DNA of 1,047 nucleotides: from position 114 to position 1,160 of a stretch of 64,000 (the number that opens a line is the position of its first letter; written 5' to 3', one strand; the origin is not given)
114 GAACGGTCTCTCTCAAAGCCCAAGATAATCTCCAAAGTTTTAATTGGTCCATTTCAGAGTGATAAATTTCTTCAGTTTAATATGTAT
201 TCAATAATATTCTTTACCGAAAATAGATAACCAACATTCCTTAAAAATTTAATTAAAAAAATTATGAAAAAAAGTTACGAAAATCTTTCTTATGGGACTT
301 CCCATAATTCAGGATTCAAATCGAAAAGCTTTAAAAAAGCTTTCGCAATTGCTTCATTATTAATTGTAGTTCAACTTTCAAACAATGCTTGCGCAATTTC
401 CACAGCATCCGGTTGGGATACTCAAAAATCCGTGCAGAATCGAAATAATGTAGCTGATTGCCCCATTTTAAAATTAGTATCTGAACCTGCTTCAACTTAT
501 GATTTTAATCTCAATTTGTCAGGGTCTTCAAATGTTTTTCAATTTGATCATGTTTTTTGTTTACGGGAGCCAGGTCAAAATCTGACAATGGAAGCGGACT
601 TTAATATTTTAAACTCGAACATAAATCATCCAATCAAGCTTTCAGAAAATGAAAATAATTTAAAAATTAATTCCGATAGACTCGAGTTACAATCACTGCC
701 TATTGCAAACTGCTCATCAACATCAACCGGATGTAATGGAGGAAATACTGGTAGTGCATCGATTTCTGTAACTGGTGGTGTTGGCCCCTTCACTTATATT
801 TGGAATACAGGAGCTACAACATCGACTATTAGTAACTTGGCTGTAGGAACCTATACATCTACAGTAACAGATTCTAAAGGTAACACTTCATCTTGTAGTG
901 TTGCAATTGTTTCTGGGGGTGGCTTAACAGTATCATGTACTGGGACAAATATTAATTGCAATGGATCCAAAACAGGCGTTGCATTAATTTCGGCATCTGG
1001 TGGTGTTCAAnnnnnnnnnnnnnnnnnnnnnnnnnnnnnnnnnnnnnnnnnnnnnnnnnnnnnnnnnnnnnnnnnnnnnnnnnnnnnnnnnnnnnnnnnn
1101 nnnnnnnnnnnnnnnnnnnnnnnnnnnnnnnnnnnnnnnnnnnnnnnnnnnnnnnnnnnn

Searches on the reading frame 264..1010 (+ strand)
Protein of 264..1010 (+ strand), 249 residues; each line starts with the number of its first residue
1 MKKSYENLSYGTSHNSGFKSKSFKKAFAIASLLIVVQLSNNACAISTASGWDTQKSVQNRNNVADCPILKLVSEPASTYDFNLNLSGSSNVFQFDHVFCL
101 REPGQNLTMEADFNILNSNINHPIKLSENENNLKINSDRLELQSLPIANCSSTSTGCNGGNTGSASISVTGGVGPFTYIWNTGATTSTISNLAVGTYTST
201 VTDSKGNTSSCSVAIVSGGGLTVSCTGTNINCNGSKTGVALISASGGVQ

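Call 74: predict_structure(alignment_id=A2)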
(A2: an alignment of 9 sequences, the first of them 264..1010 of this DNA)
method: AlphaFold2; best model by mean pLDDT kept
length: 249 residues; sequences in the alignment: 9
mean_pLDDT: 51.1   pTM: 0.39
mean pLDDT of the five models: 51.1, 49.9, 48.9, 48.2, 47.8
residues with pLDDT >= 90: 38; 70-90: 30; 50-70: 35; < 50: 146
segments of 3 or more residues with pLDDT < 50: 1-143
pLDDT, mean of each block of 10 residues (from residue 1): 24 28 25 36 34 27 34 34 32 35 34 29 28 29 68 72 88 89 94 92 86 80 62 59 62
secondary structure, 60 per line:
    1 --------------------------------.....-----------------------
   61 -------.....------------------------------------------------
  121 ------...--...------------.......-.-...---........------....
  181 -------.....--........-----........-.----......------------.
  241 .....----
elements in order: E33-37 E68-72 E127-129 E132-134 E147-153 E163-170 E177-180 E188-192 E195-202 E208-215 E222-227 E240-245
